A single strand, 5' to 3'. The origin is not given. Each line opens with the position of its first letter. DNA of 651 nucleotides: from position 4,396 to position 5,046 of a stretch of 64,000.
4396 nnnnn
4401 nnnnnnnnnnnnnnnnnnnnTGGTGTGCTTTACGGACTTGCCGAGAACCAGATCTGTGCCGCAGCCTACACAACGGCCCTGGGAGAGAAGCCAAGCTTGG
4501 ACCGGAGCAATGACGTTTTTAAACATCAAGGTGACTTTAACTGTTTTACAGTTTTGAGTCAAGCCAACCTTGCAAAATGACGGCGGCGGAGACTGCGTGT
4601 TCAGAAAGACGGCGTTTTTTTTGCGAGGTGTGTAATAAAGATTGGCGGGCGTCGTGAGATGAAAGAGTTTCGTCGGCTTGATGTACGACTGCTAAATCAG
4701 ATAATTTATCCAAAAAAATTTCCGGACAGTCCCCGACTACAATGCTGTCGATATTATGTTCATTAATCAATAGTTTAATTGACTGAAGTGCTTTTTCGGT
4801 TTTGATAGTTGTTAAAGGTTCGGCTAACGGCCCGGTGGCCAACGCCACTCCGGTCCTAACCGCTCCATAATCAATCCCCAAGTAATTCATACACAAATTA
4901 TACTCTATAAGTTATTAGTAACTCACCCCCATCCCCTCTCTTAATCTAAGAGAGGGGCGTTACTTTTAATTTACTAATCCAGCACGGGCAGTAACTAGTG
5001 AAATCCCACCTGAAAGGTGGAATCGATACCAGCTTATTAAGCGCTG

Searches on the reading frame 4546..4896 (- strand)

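Call 95: search_protein_families(library=pfam, alignment_id=A8, max_evalue=0.001)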
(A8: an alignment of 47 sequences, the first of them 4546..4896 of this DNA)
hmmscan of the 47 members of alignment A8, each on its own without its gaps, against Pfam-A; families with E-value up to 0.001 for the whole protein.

A. member 1, window:4546-4896:- (116 aa): 1 family
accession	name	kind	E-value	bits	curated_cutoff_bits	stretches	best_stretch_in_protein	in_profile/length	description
PF03652.20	RuvX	-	2.4e-18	67.2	29.2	2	3-55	1-58/134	Holliday junction resolvase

B. families by the number of members that match (of 47 scanned): 48 families (the first 25 are shown)
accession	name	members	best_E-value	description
PF00252.24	Ribosomal_L16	1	8.4e-49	Ribosomal protein L16p/L10e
PF00573.27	Ribosomal_L4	1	2.4e-47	Ribosomal protein L4/L1 family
PF00411.24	Ribosomal_S11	1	1.9e-44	Ribosomal protein S11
PF03947.24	Ribosomal_L2_C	1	3e-44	Ribosomal Proteins L2, C-terminal domain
PF03167.25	UDG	1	1.9e-37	Uracil DNA glycosylase superfamily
PF00410.24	Ribosomal_S8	1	5.2e-36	Ribosomal protein S8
PF00406.28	ADK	1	7.6e-36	Adenylate kinase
PF00673.26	Ribosomal_L5_C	1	1.2e-35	ribosomal L5P family C-terminus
PF00312.27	Ribosomal_S15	1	2.3e-35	Ribosomal protein S15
PF00557.29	Peptidase_M24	1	3.5e-34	Metallopeptidase family M24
PF00416.27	Ribosomal_S13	1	1.6e-32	Ribosomal protein S13/S18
PF00338.27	Ribosomal_S10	1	2.9e-32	Ribosomal protein S10p/S20e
PF00189.25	Ribosomal_S3_C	1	9.7e-32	Ribosomal protein S3, C-terminal domain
PF00181.30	Ribosomal_L2_N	1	1.1e-30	Ribosomal Proteins L2, RNA binding N-terminal domain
PF00347.28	Ribosomal_L6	1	6.6e-30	Ribosomal protein L6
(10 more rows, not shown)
